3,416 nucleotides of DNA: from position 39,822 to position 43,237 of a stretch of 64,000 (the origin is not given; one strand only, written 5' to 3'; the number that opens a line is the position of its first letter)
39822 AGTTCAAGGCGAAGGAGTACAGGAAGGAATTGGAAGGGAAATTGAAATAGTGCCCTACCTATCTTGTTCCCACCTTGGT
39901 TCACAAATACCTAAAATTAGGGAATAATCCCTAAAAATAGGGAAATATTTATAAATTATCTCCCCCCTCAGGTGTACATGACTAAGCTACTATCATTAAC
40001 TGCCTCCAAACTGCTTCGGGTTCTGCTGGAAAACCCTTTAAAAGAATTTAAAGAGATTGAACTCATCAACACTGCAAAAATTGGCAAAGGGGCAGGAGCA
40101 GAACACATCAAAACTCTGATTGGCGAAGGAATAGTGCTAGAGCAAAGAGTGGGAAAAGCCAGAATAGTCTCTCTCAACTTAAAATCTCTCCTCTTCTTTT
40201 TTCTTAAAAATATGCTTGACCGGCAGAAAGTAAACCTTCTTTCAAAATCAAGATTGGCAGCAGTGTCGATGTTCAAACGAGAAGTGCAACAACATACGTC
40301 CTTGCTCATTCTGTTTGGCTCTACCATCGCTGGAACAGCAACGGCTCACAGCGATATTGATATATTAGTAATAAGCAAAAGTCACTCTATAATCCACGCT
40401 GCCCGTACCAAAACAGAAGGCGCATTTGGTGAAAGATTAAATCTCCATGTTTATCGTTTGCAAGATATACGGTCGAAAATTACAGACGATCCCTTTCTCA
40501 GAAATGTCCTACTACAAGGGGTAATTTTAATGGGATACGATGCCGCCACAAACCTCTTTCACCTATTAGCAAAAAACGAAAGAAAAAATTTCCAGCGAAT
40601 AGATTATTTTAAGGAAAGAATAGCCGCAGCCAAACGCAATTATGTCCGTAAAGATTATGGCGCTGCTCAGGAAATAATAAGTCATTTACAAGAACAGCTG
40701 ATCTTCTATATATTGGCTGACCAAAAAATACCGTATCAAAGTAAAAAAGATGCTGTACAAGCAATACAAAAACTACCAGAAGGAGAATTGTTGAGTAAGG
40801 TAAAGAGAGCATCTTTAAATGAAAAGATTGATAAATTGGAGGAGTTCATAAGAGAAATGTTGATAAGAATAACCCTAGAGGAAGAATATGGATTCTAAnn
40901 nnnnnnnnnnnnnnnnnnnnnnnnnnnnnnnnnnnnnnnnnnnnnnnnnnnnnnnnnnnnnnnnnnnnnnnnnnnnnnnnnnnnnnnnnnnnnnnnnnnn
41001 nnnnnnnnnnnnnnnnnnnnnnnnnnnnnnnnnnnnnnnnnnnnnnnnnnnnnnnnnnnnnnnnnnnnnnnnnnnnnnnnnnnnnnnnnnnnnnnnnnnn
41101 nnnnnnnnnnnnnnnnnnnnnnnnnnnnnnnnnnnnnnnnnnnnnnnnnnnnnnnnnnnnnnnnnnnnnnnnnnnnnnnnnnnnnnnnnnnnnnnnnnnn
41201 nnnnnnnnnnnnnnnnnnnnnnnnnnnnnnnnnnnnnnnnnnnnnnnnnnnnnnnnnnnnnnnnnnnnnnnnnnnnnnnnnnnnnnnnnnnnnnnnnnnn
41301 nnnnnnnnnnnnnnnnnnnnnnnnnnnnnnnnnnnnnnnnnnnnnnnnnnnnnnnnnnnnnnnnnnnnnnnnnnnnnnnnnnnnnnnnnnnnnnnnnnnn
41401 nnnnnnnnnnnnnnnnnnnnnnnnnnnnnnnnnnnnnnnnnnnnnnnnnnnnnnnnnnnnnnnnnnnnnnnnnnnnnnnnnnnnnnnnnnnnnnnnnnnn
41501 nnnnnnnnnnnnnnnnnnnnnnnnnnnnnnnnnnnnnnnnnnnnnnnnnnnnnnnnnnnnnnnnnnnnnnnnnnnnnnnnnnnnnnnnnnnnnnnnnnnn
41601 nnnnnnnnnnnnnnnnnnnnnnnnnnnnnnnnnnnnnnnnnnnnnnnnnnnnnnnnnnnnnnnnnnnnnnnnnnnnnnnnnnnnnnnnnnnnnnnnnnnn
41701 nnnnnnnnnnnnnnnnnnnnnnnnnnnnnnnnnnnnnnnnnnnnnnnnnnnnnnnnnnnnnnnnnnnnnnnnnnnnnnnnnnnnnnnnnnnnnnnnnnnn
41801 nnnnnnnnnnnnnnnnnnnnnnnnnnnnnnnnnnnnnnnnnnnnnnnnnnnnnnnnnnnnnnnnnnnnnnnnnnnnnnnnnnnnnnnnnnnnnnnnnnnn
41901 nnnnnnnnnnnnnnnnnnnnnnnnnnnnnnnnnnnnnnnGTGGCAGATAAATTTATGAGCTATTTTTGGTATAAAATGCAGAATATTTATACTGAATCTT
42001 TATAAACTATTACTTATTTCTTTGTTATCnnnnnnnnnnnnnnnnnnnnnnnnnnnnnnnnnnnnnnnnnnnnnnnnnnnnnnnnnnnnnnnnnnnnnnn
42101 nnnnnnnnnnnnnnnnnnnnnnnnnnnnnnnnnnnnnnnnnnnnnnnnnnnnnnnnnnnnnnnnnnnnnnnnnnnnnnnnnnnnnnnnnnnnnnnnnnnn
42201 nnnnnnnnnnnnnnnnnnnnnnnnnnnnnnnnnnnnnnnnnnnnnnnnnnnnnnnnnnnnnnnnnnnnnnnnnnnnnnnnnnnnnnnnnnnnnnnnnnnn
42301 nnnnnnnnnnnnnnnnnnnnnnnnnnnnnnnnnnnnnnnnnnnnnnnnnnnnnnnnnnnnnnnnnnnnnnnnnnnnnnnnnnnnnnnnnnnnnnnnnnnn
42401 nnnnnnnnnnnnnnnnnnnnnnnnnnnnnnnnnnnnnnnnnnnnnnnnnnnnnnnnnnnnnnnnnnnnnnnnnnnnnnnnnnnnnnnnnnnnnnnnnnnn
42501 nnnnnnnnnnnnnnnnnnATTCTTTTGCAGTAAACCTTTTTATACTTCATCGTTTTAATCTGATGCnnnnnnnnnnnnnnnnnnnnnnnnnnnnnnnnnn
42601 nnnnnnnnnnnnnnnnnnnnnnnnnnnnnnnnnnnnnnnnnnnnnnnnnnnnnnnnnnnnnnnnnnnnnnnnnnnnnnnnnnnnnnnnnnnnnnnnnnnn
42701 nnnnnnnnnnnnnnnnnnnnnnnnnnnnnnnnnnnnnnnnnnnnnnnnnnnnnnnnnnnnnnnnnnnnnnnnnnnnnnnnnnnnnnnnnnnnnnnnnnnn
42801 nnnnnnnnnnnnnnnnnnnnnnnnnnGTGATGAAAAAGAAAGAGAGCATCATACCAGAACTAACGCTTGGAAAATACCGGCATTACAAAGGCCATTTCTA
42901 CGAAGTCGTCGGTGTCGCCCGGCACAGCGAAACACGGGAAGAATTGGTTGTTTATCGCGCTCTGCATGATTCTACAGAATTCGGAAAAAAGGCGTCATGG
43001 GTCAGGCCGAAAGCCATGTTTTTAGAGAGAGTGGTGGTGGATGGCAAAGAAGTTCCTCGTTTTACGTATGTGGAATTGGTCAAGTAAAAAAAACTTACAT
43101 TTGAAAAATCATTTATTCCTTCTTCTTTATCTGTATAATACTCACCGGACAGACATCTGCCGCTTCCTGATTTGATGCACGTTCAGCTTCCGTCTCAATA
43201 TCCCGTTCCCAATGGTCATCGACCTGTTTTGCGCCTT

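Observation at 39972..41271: HEPN-MNT toxin-antitoxin-like cassette inserted inside the nop5-fibrillarin operon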

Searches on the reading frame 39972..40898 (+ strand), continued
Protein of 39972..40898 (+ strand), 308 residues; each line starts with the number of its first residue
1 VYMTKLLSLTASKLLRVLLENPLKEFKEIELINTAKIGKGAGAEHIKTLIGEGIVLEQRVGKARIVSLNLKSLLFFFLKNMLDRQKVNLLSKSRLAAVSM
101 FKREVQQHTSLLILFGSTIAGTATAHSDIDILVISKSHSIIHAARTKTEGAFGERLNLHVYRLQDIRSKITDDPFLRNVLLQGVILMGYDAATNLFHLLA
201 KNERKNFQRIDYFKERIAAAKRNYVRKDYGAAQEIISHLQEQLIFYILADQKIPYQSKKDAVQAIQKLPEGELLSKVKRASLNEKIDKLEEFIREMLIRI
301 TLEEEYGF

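Call 33: predict_structure(alignment_id=A1)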
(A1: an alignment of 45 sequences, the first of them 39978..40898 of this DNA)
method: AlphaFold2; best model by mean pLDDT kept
length: 306 residues; sequences in the alignment: 45
mean_pLDDT: 88.9   pTM: 0.62
mean pLDDT of the five models: 88.9, 88.7, 88.1, 87.1, 86.3
residues with pLDDT >= 90: 183; 70-90: 105; 50-70: 15; < 50: 3
segments of 3 or more residues with pLDDT < 50: none
pLDDT, mean of each block of 10 residues (from residue 1): 79 91 93 93 93 88 91 90 89 96 97 88 91 95 97 96 89 87 95 83 69 95 95 93 83 74 88 89 93 84 56
secondary structure, 60 per line:
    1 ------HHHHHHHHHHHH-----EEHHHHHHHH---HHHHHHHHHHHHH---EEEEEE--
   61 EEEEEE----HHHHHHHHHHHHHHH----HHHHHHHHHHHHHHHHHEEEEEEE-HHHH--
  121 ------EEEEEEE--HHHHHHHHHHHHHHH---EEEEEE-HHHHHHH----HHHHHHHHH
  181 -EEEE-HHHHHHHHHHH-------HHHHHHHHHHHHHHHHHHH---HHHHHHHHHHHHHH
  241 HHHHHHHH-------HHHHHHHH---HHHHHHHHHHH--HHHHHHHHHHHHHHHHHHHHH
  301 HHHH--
elements in order: H7-18 H26-33 H37-49 E53-58 E61-66 H71-85 H90-106 E107-113 H115-118 E127-133 H136-150 E154-159 H161-167 H172-180 E182-185 H187-197 H205-223 H227-248 H256-263 H267-277 H280-304

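Call 35: find_related_loci(query=A1, collection=metagenome_contigs, flank=4000)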
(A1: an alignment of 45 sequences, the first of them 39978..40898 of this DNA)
Query A1 (306 aa) in metagenome_contigs; peptide patterns used: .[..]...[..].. (x = any residue, [..] = any of these).
249 stretches matched a pattern; 27 encode a relative of the query (tblastn E <= 1e-3); 27 distinct loci.
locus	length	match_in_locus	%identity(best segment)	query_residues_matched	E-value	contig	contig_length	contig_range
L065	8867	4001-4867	53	5-296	9e-92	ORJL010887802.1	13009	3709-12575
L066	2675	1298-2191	47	5-303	3e-84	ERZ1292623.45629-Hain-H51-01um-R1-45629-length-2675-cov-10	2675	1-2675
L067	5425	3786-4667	48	1-296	1e-80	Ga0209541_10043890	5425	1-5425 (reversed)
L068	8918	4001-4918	47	1-305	6e-79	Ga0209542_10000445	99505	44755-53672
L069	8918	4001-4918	47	1-305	6e-79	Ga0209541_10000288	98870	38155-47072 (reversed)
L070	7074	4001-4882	42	8-303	3e-77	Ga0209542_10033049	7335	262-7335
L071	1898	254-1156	44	1-303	4e-80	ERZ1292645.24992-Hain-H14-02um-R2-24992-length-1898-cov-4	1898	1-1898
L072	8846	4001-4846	46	8-291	1e-75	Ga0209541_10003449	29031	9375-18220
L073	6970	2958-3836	41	1-295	2e-75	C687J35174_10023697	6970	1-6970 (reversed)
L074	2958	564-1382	44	8-284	1e-73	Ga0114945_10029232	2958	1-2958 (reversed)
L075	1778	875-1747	45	1-295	1e-75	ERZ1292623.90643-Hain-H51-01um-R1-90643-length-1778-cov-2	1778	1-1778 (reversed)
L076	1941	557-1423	41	8-303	4e-73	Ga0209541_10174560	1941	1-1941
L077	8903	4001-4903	41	1-303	5e-70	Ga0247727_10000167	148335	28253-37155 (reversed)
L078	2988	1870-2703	39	8-295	2e-66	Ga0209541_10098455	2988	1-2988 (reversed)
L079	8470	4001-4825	40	8-284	9e-65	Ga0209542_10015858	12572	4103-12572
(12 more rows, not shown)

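Call 40: find_encoding_contigs(protein=P0014, flank=4000, max_places=1)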
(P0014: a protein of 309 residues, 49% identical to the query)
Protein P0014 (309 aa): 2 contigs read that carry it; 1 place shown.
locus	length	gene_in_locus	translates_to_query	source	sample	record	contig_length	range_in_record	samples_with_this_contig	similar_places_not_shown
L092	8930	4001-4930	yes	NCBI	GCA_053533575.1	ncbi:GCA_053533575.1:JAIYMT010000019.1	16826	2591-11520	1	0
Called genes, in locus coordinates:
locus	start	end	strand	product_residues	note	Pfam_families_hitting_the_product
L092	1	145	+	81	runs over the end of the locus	-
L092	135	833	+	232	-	-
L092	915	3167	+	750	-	PF00270:DEAD, PF04851:ResIII, PF21210:RNA_helicase_helical, PF00271:Helicase_C, PF02732:ERCC4, PF12826:HHH_2 (weak), PF14520:HHH_5, PF00633:HHH (weak)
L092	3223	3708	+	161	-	-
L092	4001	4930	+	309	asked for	PF18765:Polbeta (weak), PF01909:NTP_transf_2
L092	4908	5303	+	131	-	-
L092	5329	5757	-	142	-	PF07681:DoxX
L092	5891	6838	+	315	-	PF00005:ABC_tran, PF13304:AAA_21, PF13732:DrrA1-3_C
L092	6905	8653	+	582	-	PF12698:ABC2_membrane_3, PF01061:ABC2_membrane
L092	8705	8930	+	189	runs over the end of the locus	PF20720:nSTAND3 (weak), PF05729:NACHT (faint), PF13238:AAA_18, PF13521:AAA_28 (weak), PF13671:AAA_33 (weak)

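Call 41: find_encoding_contigs(protein=P0008, flank=4000, max_places=1)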
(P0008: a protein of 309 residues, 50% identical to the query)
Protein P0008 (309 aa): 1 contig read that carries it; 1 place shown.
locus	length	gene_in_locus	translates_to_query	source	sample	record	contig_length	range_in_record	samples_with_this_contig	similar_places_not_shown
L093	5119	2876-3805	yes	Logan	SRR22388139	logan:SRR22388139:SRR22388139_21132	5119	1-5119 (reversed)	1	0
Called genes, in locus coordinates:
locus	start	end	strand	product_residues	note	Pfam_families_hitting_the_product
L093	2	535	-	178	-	?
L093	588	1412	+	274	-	PF01944:SpoIIM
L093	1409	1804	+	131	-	-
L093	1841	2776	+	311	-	PF01798:Nop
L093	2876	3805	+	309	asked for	PF22600:MTPAP-like_central (faint), PF01909:NTP_transf_2, PF18765:Polbeta (weak)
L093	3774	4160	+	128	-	PF05168:HEPN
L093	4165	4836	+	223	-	PF01269:Fibrillarin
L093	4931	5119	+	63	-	?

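Call 42: find_encoding_contigs(protein=P0003, flank=4000, max_places=1)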
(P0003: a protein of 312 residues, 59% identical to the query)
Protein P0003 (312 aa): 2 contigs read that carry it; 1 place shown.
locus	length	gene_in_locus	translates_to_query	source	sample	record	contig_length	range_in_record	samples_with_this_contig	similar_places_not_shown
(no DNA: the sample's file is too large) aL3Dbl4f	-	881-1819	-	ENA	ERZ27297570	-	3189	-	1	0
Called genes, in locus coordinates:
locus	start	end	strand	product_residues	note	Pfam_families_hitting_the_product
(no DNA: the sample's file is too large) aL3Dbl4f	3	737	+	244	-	?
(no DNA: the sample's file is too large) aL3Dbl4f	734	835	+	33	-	-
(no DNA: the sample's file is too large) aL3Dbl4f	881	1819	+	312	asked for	PF01909:NTP_transf_2 (weak), PF18765:Polbeta (faint)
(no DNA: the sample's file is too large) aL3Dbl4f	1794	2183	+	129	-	PF05168:HEPN (weak)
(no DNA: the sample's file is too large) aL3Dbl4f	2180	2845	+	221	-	PF01269:Fibrillarin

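Call 70: search_protein_representatives(alignment_id=A1)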
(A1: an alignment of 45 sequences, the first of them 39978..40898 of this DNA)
Query: 45 sequences, 306 profile positions. Proteins with E-value up to 0.001 (for the whole library): 4585; up to 1e-10: 446; up to 1e-30: 21. The best 150 are listed.
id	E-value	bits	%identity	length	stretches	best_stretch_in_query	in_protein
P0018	2.3e-125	434.2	-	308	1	3-305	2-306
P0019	2.4e-117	407.9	-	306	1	1-304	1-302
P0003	9.8e-116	402.6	-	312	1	1-304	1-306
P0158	7.0e-110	383.4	-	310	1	1-304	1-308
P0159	1.5e-109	382.3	-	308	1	1-304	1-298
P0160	1.9e-104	365.5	-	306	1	1-305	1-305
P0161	4.7e-101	354.4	-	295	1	2-302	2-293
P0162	1.2e-99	349.8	-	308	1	1-304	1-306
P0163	4.2e-99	348.0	-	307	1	2-305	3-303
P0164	1.3e-90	320.1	-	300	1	2-301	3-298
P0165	1.7e-87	309.9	-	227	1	75-300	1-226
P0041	2.1e-86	306.3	-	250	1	1-249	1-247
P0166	1.4e-71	257.6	-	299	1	4-303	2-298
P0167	3.6e-69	249.7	-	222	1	118-303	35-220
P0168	1.5e-61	224.7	-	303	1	2-298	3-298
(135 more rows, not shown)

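Call 72: find_related_loci(query=A1, collection=viral_contigs, flank=4000)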
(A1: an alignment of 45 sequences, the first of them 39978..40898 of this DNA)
Query A1 (306 aa) in viral_contigs; peptide patterns used: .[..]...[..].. (x = any residue, [..] = any of these).
19 stretches matched a pattern, but none encodes a relative of the query by tblastn (E <= 1e-3).

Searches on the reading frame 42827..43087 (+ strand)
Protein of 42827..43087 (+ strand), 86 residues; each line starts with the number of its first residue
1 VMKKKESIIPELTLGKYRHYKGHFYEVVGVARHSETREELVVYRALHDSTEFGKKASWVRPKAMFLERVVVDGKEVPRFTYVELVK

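Call 3: search_protein_families(library=pfam, proteins=[window:42827-43087:+], max_evalue=0.1)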
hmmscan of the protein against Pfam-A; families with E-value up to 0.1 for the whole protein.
window:42827-43087:+ (86 aa): 1 family
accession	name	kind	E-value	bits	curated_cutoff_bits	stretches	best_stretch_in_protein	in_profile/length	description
PF07866.17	DUF1653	-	9.6e-27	93.6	23.5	1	15-80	1-61/62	Protein of unknown function (DUF1653)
